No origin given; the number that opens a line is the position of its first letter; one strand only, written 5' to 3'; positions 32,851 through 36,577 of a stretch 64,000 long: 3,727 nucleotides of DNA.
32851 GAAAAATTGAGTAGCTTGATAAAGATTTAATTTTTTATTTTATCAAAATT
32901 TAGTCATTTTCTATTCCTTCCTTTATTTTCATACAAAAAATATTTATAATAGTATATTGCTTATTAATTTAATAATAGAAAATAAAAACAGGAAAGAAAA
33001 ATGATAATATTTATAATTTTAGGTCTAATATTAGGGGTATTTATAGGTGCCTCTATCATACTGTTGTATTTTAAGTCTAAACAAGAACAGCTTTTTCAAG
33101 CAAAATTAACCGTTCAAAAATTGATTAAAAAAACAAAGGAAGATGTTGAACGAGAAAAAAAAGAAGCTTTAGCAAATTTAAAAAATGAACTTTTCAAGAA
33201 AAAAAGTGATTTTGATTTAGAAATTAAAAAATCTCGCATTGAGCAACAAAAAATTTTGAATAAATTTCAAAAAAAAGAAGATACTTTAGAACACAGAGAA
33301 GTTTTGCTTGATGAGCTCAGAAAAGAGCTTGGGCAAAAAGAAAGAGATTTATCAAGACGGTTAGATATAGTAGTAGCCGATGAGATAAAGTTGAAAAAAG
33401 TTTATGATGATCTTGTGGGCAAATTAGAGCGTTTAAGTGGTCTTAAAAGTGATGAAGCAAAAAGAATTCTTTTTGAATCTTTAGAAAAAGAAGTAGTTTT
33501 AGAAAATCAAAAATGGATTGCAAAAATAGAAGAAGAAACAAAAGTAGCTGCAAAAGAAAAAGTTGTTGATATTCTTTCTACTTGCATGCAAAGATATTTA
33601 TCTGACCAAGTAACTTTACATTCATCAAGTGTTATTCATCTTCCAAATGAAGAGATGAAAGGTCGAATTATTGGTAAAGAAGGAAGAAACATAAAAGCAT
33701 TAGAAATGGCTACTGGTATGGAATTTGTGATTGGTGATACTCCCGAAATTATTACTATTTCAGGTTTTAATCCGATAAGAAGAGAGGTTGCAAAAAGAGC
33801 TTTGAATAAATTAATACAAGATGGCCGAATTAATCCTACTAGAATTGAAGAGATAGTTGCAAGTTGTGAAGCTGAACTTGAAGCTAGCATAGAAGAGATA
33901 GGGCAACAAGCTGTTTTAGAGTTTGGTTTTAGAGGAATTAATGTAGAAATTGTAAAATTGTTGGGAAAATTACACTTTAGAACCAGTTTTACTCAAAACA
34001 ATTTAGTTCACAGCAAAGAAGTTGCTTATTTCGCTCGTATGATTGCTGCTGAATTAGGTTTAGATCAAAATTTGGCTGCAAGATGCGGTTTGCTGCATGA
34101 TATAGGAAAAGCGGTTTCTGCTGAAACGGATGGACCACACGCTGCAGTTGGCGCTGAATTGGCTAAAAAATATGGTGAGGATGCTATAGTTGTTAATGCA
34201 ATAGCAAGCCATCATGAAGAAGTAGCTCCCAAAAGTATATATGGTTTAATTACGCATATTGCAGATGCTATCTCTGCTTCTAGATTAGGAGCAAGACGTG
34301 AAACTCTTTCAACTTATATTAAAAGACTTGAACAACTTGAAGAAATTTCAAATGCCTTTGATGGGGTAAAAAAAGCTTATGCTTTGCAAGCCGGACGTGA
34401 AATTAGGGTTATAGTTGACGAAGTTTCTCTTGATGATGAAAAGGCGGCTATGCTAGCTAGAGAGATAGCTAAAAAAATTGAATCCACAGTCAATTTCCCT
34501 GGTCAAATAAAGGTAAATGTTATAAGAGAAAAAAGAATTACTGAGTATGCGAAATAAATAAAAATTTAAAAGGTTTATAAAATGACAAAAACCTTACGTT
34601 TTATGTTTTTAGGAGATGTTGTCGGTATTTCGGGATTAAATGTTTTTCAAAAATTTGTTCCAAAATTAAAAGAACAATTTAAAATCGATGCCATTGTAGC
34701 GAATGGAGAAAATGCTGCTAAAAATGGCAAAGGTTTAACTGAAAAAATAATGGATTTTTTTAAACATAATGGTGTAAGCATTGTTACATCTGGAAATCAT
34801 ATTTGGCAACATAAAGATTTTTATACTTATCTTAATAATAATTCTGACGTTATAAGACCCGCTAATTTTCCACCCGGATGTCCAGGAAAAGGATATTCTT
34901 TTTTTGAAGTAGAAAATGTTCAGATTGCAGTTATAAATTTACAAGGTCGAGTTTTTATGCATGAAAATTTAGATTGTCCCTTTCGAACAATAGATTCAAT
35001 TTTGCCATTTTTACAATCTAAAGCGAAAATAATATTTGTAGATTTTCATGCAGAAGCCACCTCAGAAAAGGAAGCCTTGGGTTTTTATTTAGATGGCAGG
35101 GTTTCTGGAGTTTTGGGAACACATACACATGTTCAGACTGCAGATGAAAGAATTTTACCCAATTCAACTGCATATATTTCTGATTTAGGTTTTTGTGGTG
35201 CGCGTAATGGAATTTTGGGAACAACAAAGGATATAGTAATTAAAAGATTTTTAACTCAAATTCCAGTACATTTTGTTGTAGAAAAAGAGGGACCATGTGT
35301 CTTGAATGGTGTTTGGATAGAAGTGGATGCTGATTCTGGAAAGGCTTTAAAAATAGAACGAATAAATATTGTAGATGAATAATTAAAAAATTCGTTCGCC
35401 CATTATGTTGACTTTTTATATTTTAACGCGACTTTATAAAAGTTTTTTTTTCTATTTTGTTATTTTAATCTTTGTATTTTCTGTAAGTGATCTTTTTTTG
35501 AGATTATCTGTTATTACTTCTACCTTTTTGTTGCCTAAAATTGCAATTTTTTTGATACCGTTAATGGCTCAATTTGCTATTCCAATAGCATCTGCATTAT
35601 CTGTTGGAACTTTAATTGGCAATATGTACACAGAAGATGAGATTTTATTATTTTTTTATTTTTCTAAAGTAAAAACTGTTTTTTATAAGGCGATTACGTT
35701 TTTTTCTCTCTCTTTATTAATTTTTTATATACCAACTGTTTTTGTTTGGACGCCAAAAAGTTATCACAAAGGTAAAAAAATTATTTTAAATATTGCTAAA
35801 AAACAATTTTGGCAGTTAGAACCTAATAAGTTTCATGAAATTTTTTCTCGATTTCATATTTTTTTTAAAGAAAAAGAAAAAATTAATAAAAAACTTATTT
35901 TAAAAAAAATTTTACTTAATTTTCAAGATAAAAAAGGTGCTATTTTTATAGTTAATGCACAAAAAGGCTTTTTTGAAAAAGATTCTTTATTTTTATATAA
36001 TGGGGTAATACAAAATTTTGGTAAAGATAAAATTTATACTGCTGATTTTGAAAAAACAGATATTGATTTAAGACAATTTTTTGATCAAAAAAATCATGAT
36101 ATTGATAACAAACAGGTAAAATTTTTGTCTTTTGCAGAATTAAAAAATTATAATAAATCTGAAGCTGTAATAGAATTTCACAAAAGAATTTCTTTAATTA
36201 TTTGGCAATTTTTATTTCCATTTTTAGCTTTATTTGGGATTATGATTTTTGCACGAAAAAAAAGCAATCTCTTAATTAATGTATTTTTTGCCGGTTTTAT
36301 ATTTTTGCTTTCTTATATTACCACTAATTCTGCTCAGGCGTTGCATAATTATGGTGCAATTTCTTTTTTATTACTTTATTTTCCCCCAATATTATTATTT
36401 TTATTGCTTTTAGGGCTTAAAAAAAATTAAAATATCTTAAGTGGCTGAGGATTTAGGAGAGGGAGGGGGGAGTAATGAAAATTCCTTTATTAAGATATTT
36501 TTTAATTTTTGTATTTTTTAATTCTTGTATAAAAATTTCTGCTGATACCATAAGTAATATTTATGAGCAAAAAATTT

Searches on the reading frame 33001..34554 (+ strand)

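Call 26: search_protein_families(library=pfam, proteins=[window:33001-34554:+], max_evalue=0.001)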
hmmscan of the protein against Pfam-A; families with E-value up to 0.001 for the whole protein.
window:33001-34554:+ (518 aa): 4 families
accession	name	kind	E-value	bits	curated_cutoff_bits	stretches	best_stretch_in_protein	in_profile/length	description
PF12072.13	RNase_Y_N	-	7.6e-31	107.5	32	1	2-202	3-200/201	RNase Y N-terminal region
PF01966.28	HD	-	8.1e-19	68.5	22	1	336-426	3-115/116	HD domain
PF08668.18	HDOD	-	2.1e-08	34.3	22.9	1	294-374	51-136/196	HDOD domain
PF00013.35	KH_1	-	3.1e-08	33.7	21.5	1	212-269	4-65/66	KH domain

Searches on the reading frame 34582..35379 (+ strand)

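Call 26: search_protein_families(library=pfam, proteins=[window:34582-35379:+], max_evalue=0.001)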
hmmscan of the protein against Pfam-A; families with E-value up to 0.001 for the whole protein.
window:34582-35379:+ (266 aa): 2 families
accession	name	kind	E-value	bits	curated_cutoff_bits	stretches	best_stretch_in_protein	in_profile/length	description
PF13277.11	YmdB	-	2.5e-103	345.2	27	1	8-261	1-253/253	YmdB-like protein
PF00149.33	Metallophos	-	3.9e-09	37.7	21.5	1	5-184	1-190/191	Calcineurin-like phosphoesterase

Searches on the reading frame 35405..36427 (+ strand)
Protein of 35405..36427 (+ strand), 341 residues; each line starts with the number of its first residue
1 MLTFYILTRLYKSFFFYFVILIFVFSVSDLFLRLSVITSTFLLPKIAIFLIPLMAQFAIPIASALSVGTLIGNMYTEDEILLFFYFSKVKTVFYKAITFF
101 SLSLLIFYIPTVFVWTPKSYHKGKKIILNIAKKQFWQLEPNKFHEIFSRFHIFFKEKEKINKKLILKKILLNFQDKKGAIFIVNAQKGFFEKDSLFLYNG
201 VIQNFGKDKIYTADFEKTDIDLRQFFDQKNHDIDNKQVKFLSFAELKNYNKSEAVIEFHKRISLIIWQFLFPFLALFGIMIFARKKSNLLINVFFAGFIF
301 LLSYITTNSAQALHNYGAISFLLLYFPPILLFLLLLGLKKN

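Call 26: search_protein_families(library=pfam, proteins=[window:35405-36427:+], max_evalue=0.001)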
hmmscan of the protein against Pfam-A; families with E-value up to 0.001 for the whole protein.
window:35405-36427:+ (341 aa): 1 family
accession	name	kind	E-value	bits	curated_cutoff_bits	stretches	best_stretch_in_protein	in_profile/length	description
PF03739.19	LptF_LptG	-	3.1e-24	86.1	27.9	1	5-335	2-346/353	Lipopolysaccharide export system permease LptF/LptG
